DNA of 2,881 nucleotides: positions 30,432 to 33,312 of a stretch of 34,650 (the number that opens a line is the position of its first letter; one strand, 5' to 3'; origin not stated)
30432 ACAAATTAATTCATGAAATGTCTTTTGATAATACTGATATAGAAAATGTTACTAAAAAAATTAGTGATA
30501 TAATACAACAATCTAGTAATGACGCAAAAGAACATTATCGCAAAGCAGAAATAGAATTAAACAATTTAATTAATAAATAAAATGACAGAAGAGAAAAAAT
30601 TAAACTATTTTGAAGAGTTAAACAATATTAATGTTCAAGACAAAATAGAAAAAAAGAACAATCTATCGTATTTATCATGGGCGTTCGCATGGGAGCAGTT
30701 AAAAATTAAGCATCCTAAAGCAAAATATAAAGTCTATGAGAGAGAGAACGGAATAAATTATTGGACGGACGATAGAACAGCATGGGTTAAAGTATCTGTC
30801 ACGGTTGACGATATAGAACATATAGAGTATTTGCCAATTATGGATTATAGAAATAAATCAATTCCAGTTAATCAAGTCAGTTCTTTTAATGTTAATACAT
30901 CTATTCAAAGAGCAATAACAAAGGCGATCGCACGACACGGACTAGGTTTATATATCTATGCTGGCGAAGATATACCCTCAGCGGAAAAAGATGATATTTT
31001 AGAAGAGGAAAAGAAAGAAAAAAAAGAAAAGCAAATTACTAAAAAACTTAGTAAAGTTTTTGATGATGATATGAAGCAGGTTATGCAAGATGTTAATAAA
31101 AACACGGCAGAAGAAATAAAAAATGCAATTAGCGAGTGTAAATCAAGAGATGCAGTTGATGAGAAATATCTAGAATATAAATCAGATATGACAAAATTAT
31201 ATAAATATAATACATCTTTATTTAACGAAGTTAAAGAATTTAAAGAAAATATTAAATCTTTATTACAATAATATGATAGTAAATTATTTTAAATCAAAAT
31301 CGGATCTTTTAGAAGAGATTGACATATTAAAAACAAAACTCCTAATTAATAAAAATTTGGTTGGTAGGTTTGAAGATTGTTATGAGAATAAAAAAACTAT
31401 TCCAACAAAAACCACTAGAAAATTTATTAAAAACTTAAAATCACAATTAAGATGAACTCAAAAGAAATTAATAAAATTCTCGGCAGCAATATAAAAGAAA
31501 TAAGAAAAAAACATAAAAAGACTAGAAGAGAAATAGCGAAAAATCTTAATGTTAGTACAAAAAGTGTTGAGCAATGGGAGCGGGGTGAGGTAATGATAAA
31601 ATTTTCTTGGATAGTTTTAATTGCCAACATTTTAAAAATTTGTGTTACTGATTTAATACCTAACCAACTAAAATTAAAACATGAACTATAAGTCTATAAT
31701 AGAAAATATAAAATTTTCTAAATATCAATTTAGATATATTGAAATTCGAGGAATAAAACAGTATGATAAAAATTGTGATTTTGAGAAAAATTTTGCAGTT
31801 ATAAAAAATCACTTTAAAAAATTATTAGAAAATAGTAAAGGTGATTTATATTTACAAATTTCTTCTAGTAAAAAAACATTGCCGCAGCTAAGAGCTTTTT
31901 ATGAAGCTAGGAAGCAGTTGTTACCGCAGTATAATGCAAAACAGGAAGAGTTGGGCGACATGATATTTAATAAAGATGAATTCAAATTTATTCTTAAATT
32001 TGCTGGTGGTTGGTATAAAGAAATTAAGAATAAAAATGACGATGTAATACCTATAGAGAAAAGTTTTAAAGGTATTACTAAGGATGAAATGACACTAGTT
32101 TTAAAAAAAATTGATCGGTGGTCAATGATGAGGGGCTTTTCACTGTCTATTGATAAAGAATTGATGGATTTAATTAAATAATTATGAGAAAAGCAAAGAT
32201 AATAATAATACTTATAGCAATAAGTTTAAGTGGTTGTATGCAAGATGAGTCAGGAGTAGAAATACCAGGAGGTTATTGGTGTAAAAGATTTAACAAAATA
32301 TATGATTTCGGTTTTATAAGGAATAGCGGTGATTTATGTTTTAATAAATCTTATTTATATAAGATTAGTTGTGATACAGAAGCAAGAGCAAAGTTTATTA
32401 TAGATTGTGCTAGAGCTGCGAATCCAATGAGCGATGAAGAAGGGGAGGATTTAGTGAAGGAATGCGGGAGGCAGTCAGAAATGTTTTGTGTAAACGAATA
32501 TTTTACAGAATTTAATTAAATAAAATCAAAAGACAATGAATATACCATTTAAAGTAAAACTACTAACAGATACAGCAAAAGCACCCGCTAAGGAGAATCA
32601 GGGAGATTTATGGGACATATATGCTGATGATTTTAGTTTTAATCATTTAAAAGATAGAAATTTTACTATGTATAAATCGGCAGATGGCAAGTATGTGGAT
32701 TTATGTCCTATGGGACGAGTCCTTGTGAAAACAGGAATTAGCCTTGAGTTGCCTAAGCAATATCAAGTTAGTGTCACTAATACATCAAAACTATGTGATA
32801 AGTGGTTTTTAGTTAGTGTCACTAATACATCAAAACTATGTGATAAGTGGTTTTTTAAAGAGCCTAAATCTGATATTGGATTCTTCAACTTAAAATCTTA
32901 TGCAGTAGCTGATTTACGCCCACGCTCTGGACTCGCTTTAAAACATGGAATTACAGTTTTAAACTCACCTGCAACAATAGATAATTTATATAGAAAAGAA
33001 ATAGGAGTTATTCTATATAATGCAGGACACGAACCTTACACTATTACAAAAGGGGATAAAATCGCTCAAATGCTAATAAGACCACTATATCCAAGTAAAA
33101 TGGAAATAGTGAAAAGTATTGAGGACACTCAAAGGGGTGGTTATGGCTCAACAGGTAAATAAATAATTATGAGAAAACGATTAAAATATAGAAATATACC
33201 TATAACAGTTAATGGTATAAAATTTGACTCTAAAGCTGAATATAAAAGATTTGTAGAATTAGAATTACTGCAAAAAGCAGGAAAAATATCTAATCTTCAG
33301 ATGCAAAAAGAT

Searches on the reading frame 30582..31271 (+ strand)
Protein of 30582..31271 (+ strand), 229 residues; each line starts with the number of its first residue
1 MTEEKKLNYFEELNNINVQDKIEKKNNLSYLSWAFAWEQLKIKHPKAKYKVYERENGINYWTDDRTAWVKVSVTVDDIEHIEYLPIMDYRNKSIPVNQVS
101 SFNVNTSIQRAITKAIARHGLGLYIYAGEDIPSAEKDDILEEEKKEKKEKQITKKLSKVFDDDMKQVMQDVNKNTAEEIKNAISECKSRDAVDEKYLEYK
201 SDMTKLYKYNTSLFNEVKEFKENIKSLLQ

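Call 69: search_protein_families(library=pfam, proteins=[window:30582-31271:+], max_evalue=0.01)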
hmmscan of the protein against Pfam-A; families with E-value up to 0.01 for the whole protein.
window:30582-31271:+ (229 aa): 1 family
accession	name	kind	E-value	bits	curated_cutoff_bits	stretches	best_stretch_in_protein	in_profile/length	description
PF06378.16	SSAP_Sak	-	3.2e-44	150.6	22.3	1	9-151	2-141/152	Sak Single Strand Annealing Protein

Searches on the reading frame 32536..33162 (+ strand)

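Call 69: search_protein_families(library=pfam, proteins=[window:32536-33162:+], max_evalue=0.01)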
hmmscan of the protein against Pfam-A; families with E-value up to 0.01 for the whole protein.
window:32536-33162:+ (208 aa): 2 families
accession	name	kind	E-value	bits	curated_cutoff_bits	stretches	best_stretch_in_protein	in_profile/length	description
PF00692.24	dUTPase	-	8.4e-17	61.6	22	1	125-204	48-124/129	dUTPase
PF22769.1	DCD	-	0.0039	17.7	27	0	117-182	87-151/153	dCTP deaminase-like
